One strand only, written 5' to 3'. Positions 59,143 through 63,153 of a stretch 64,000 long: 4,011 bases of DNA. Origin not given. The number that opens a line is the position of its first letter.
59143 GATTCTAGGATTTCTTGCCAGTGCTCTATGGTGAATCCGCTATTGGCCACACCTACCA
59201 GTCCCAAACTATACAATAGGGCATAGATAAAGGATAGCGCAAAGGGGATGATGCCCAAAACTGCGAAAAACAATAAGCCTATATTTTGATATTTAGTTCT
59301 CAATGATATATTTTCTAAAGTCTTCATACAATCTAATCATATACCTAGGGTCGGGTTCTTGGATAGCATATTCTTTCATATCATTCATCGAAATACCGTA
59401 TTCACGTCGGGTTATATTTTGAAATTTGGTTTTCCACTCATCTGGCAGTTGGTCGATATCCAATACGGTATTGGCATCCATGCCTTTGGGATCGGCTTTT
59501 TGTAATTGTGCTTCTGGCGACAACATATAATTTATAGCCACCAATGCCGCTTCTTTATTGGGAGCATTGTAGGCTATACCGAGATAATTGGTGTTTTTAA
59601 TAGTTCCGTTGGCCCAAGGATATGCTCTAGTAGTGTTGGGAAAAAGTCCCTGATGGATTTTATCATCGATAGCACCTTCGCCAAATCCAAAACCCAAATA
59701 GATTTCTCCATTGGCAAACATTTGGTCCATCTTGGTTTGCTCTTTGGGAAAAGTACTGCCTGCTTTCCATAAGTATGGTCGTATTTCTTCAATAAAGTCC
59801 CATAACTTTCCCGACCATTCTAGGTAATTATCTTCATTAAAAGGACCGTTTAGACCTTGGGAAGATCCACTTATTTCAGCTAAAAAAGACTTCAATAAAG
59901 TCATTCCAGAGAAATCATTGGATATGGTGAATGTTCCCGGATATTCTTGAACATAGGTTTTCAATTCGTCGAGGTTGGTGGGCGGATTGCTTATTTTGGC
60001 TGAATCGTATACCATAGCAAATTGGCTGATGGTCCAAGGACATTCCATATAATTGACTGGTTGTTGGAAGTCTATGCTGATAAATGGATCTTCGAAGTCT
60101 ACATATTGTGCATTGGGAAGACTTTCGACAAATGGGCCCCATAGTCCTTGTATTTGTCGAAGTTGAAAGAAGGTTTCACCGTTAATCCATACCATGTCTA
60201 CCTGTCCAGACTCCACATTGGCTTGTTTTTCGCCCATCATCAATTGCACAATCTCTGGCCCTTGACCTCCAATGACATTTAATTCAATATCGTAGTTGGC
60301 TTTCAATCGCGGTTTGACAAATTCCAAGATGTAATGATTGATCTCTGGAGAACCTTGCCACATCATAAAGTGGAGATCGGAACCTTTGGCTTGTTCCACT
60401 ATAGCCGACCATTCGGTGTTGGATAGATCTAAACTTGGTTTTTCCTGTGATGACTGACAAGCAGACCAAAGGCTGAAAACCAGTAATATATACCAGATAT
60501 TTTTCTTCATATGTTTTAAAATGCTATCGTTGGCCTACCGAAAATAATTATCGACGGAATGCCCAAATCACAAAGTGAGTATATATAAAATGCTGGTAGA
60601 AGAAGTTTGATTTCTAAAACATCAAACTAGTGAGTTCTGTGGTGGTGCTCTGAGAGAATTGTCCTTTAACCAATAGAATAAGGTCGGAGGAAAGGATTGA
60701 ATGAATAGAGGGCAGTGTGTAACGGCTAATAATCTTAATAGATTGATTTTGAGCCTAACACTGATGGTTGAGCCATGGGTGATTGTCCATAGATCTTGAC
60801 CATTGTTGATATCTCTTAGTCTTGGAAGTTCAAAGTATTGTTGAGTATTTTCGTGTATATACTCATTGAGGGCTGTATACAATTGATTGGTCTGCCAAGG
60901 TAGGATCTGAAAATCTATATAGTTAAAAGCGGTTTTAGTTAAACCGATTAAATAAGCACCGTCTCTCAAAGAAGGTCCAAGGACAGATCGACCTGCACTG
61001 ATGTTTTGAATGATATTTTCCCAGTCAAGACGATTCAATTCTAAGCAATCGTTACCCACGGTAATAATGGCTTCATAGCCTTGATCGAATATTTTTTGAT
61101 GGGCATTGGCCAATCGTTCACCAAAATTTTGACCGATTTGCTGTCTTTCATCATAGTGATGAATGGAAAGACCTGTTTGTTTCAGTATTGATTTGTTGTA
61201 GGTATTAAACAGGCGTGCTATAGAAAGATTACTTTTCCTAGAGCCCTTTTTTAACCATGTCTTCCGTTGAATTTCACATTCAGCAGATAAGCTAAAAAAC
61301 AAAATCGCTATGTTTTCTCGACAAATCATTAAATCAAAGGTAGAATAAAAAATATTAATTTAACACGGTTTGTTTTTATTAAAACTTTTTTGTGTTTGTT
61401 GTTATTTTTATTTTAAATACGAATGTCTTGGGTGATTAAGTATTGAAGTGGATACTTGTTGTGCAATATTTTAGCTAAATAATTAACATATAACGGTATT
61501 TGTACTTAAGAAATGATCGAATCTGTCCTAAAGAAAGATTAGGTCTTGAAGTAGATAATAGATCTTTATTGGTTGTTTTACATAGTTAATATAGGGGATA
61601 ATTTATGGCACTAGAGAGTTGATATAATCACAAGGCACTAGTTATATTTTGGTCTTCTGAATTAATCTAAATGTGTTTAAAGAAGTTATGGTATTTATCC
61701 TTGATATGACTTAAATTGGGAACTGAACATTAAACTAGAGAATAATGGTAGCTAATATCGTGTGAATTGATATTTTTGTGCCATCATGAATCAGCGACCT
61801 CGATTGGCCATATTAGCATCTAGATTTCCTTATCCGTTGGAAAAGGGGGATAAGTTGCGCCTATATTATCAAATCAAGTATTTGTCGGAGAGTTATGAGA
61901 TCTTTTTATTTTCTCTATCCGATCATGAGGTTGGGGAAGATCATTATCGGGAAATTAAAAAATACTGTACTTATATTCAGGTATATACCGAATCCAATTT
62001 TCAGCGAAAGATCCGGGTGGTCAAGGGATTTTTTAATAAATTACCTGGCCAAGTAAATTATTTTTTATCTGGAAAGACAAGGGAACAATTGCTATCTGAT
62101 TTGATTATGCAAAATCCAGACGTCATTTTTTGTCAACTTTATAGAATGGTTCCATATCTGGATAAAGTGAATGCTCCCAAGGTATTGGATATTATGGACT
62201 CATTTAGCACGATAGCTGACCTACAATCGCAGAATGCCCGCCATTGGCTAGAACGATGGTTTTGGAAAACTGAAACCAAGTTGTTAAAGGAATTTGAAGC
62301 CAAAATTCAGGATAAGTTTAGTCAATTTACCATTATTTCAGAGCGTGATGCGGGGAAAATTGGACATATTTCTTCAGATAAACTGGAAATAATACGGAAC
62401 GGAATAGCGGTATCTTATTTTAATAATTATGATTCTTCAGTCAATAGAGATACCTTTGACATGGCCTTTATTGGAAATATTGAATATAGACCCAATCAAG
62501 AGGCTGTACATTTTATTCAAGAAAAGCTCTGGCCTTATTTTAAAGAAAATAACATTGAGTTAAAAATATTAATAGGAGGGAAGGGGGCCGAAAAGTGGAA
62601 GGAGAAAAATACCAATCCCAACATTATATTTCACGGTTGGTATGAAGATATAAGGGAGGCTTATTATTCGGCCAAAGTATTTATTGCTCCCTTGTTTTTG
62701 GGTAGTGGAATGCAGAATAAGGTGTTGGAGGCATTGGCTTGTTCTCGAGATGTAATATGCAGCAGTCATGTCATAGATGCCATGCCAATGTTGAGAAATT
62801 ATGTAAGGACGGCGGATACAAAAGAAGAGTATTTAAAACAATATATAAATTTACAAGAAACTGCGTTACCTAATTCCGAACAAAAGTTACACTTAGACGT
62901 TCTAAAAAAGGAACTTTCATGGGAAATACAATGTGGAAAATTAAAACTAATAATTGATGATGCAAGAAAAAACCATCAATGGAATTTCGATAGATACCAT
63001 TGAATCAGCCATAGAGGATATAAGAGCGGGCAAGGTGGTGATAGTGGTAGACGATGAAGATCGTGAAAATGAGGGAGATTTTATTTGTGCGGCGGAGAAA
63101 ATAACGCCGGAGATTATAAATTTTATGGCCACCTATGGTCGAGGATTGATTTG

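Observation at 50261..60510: Non-glycan PUL-like operon: SusC/SusD coupled to an MtnK-like kinase, a nucleoside hydrolase and a full ABC importer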

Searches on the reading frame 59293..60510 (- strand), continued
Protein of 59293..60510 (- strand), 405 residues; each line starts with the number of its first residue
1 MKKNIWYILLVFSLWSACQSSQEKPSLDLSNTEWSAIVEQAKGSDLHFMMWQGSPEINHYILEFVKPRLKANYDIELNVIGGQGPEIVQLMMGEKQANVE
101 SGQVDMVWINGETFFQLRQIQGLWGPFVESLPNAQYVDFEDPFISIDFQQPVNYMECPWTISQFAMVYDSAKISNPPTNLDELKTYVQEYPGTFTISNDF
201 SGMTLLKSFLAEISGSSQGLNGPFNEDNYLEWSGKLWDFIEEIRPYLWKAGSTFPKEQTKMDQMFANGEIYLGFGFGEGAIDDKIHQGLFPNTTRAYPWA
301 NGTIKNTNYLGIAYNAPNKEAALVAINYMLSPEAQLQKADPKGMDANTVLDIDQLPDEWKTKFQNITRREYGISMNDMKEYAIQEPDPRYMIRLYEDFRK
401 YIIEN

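Call 91: fold_search(model_id=the predicted structure, library=pdb)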
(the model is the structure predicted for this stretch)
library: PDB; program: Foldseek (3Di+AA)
matches with E <= 10: 1542; with E <= 0.001: 958
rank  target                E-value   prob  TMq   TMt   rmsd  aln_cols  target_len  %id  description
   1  4r6y                  1.5e-14  1.00  0.64  0.80   4.2       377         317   13  Crystal structure of solute-binding protein stm0429 from salmonella enterica subsp. enterica serovar typhimurium str. lt (released 2014-09-10)
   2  4edp_A                1.4e-13  1.00  0.60  0.75   4.9       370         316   17  1.85 Angstrom resolution crystal structure of an ABC transporter from Clostridium perfringens ATCC 13124 (released 2012-04-11)
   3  5t1p_D                1.5e-13  1.00  0.51  0.61   6.1       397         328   13  Crystal structure of the putative periplasmic solute-binding protein from Campylobacter jejuni (released 2016-09-07)
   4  5t1p_A                3.0e-13  1.00  0.53  0.62   6.2       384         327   14  Crystal structure of the putative periplasmic solute-binding protein from Campylobacter jejuni (released 2016-09-07)
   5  5t1p_B                3.9e-13  1.00  0.53  0.63   6.2       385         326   14  Crystal structure of the putative periplasmic solute-binding protein from Campylobacter jejuni (released 2016-09-07)
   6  8y5i_E                5.1e-13  1.00  0.65  0.81   4.4       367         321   17  Cryo-EM structure of E.coli spermidine transporter PotD-PotABC in translocation intermidiate state (released 2024-10-09)
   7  3wae_A                5.1e-13  1.00  0.59  0.75   4.6       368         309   14  X-ray structure of Fe(III)-bicarbonates-ttfbpa, a ferric ion-binding protein from thermus thermophilus HB8 (released 2014-05-21)
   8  4r73_B                5.7e-13  1.00  0.58  0.71   4.6       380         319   15  Structure of the periplasmic binding protein AfuA from Actinobacillus pleuropneumoniae (endogenous glucose-6-phosphate (released 2015-08-12)
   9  4eqb_A                6.0e-13  1.00  0.62  0.76   5.0       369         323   14  1.5 Angstrom Crystal Structure of Spermidine/Putrescine ABC Transporter Substrate-Binding Protein PotD from Streptococ (released 2012-05-02)
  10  5t1p_F                6.0e-13  1.00  0.61  0.73   5.0       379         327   14  Crystal structure of the putative periplasmic solute-binding protein from Campylobacter jejuni (released 2016-09-07)
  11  5t1p_C                6.0e-13  1.00  0.53  0.63   5.8       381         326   15  Crystal structure of the putative periplasmic solute-binding protein from Campylobacter jejuni (released 2016-09-07)
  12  5t1p_H                6.7e-13  1.00  0.59  0.72   5.0       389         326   14  Crystal structure of the putative periplasmic solute-binding protein from Campylobacter jejuni (released 2016-09-07)
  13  7xjn_C                7.9e-13  1.00  0.61  0.76   5.2       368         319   15  Structure of VcPotD1 in complex with norspermidine (released 2023-04-26)
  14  7x0l_A                7.9e-13  1.00  0.63  0.63   5.6       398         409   14  Crystal structure of sugar binding protein CbpB complexed wtih cellotetraose from Clostridium thermocellum (released 2022-09-14)
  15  4gl0                  9.9e-13  1.00  0.61  0.74   5.0       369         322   14  Putative spermidine/putrescine ABC transporter from Listeria monocytogenes (released 2012-08-22)
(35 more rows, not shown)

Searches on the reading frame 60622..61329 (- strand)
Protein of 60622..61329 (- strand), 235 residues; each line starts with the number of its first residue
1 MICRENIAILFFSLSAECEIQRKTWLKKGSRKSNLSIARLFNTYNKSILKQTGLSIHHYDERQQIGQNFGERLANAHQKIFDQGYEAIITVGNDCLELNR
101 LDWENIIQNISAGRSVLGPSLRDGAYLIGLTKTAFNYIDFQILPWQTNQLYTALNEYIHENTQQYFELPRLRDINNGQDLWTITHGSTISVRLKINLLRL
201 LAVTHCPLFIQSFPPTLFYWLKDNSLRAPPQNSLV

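Call 3: search_protein_families(library=pfam, proteins=[window:60622-61329:-], max_evalue=0.01)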
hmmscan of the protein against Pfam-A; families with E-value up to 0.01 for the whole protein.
window:60622-61329:- (235 aa): 1 family
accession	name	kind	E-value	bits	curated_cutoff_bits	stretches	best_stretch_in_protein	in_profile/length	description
PF09837.15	DUF2064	-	2.2e-13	50.5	25.8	1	62-145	37-118/120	Uncharacterized protein conserved in bacteria (DUF2064)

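Call 4: search_protein_families(library=ncbifam, proteins=[window:60622-61329:-], max_evalue=0.01)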
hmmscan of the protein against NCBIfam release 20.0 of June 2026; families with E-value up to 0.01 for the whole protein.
window:60622-61329:- (235 aa): 1 family
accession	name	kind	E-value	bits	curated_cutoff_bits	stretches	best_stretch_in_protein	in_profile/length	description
TIGR04282.1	glyco_like_cofC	hypoth_equivalog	7.1e-20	71.6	134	1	54-180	65-189/189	TIGR04282 family arsenosugar biosynthesis glycosyltransferase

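Call 33: search_solved_structures(query=window:60622-61329:-, max_evalue=1, show_alignments=1)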
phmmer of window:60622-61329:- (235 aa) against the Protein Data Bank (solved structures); distinct sequences matched with E-value up to 1: 2.
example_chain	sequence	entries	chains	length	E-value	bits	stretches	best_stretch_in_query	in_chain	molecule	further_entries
3cgx_A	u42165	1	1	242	1.3e-09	41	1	64-182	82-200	Putative nucleotide-diphospho-sugar transferase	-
8adn_B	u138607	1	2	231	0.65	12.6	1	101-134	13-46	Proteasome subunit alpha type-3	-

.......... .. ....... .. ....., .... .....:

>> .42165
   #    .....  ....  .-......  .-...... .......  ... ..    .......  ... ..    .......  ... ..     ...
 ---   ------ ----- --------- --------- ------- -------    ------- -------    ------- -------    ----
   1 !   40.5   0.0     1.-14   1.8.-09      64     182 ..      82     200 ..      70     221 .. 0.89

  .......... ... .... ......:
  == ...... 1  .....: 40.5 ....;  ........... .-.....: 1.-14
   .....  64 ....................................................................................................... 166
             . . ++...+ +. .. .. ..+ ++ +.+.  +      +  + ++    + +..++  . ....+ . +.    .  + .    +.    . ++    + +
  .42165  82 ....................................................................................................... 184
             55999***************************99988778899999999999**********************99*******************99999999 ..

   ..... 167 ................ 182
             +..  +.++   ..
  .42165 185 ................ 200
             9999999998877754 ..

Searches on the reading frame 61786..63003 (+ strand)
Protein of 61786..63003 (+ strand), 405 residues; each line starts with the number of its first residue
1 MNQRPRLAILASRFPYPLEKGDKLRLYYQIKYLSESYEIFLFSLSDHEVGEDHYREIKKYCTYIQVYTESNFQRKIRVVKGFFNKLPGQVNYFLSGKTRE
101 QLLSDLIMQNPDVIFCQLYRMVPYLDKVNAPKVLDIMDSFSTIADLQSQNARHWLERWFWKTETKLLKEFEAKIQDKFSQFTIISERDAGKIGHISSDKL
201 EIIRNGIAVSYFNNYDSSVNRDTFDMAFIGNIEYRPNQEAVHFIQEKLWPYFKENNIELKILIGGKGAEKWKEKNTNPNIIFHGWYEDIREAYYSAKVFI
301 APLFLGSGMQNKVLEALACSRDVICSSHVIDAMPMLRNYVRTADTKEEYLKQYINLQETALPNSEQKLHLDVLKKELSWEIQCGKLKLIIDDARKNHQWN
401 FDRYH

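Call 3: search_protein_families(library=pfam, proteins=[window:61786-63003:+], max_evalue=0.01)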
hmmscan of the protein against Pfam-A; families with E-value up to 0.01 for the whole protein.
window:61786-63003:+ (405 aa): 2 families
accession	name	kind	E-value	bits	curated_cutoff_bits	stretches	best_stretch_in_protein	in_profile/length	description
PF13692.12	Glyco_trans_1_4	-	1.4e-17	64.7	27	1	226-328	4-108/142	Glycosyl transferases group 1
PF00534.26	Glycos_transf_1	-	2.9e-05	24.1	26.4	1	247-327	35-123/172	Glycosyl transferases group 1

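Call 4: search_protein_families(library=ncbifam, proteins=[window:61786-63003:+], max_evalue=0.01)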
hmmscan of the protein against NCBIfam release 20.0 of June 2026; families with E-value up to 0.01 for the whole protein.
window:61786-63003:+ (405 aa): 1 family
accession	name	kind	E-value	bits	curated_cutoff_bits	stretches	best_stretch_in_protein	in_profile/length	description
TIGR03087.1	stp1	hypoth_equivalog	2.2e-53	181.9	316.65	1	10-389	4-393/397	TIGR03087 family PEP-CTERM/XrtA system glycosyltransferase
